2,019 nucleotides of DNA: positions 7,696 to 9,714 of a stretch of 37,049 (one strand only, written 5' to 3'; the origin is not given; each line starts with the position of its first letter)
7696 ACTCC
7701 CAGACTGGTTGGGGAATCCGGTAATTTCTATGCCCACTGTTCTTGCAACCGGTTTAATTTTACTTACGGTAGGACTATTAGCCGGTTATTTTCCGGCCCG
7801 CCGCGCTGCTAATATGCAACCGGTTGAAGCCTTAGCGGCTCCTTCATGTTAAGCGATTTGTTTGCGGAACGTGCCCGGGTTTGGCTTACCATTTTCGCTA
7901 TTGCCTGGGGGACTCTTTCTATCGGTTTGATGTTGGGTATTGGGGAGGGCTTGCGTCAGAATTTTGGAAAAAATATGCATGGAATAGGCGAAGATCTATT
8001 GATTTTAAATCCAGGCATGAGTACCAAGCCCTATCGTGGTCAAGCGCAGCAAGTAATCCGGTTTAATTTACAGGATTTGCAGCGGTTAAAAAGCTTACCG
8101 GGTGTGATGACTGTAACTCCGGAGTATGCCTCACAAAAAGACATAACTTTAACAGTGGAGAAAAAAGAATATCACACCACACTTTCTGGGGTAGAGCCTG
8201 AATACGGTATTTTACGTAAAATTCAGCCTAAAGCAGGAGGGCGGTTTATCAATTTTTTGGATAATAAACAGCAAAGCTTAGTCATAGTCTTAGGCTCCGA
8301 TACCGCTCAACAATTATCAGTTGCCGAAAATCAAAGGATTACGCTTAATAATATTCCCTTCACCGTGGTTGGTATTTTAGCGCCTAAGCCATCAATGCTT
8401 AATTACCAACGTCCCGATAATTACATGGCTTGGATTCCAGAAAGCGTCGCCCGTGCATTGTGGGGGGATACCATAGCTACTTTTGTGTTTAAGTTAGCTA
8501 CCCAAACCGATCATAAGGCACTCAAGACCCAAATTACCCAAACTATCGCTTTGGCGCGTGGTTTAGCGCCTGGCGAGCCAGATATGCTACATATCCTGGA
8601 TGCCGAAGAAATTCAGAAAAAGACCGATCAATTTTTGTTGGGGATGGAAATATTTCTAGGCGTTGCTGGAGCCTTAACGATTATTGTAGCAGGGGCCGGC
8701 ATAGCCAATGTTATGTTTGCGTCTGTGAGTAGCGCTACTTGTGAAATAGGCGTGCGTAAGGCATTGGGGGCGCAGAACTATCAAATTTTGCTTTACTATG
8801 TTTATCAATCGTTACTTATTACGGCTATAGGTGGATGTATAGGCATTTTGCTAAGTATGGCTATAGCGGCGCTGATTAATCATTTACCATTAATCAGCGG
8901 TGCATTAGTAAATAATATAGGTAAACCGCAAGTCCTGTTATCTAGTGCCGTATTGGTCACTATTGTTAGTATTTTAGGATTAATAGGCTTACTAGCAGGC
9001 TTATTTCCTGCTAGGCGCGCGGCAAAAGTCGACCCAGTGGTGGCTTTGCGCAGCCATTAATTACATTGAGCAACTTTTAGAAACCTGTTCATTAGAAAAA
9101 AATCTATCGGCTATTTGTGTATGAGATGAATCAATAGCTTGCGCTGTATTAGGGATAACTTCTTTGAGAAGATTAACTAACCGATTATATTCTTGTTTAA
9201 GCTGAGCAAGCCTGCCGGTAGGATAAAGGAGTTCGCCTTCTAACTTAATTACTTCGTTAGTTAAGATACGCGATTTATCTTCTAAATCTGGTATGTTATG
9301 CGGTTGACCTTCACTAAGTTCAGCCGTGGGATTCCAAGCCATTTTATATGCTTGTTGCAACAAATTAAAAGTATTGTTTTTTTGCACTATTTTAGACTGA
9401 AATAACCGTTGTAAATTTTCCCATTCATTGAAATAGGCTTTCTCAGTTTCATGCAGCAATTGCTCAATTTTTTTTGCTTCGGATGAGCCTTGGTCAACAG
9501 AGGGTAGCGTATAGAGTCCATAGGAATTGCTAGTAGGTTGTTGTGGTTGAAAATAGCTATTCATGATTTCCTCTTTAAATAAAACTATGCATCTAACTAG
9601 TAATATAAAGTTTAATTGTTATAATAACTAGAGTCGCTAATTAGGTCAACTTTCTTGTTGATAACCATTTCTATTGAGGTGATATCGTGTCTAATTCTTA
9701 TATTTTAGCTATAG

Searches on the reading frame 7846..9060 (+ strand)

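Call 6: search_protein_families(library=pfam, proteins=[window:7846-9060:+], max_evalue=0.01)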
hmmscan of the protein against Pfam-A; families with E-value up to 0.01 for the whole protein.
window:7846-9060:+ (404 aa): 2 families
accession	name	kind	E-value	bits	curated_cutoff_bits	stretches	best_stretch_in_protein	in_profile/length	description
PF12704.14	MacB_PCD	-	6.7e-31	108.6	27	1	13-232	2-206/207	MacB-like periplasmic core domain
PF02687.27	FtsX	-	1.8e-15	57.5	25.5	1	273-397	2-120/120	FtsX-like permease C-terminal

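Call 7: search_protein_families(library=ncbifam, proteins=[window:7846-9060:+], max_evalue=1)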
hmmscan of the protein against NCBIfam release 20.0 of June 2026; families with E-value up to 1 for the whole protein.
window:7846-9060:+ (404 aa): 10 families
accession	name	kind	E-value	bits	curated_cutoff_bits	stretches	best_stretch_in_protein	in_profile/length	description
NF007826.0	PRK10535.1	equivalog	3.9e-39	134.4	966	1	5-401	265-645/648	macrolide ABC transporter ATP-binding protein/permease MacB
TIGR03434.1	ADOP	subfamily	2e-31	108.9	622.3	1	50-403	455-802/803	ADOP family duplicated permease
TIGR02212.1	lolCE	equivalog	3.4e-13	49.3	362.45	2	276-403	274-410/411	lipoprotein-releasing ABC transporter permease subunit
NF008357.0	PRK11146.1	exception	2e-07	30.2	439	1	274-402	275-412/414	lipoprotein-releasing ABC transporter permease subunit LolE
NF008076.0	PRK10814.1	exception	8.5e-07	28.3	473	1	271-402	267-397/399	lipoprotein-releasing ABC transporter permease subunit LolC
TIGR02213.1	lolE_release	exception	1.9e-06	27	540.35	1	273-404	271-411/411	lipoprotein-releasing ABC transporter permease subunit LolE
TIGR00439.2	FtsX_Gneg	equivalog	0.0027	16.9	255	1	254-390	160-288/292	permease-like cell division protein FtsX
NF038346.1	FtsX_actino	exception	0.0046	16.4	250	1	243-377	155-292/308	permease-like cell division protein FtsX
NF041854.1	ABC_perm_YbbP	equivalog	0.16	9.8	999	1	268-403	241-370/806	putative ABC transporter permease subunit YbbP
NF038008.1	ABC_perm_DarB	equivalog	0.24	9.2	700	1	277-377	282-376/777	darobactin export ABC transporter permease subunit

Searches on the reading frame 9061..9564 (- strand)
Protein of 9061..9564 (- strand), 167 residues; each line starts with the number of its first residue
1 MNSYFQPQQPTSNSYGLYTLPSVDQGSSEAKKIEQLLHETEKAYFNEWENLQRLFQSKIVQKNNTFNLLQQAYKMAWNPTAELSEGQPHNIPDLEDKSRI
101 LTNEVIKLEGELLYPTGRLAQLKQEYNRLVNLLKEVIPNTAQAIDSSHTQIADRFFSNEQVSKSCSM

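Call 6: search_protein_families(library=pfam, proteins=[window:9061-9564:-], max_evalue=0.01)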
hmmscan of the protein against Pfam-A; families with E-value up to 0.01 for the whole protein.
window:9061-9564:- (167 aa): 0 families

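Call 7: search_protein_families(library=ncbifam, proteins=[window:9061-9564:-], max_evalue=1)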
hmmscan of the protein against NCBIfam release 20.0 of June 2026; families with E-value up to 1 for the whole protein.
window:9061-9564:- (167 aa): 1 family
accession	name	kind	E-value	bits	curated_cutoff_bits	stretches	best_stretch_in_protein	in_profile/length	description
TIGR04527.1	mycoplas_twoTM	subfamily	0.025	14.3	125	1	22-146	48-172/248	MG_279/MG_280 family protein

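Call 88: search_protein_families(library=phrogs, proteins=[window:9061-9564:-], max_evalue=0.01)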
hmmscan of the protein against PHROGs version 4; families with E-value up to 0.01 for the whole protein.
window:9061-9564:- (167 aa): 0 families

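Call 89: search_protein_families(library=padloc, proteins=[window:9061-9564:-], max_evalue=0.01)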
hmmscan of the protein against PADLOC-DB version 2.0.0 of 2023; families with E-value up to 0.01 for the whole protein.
window:9061-9564:- (167 aa): 0 families
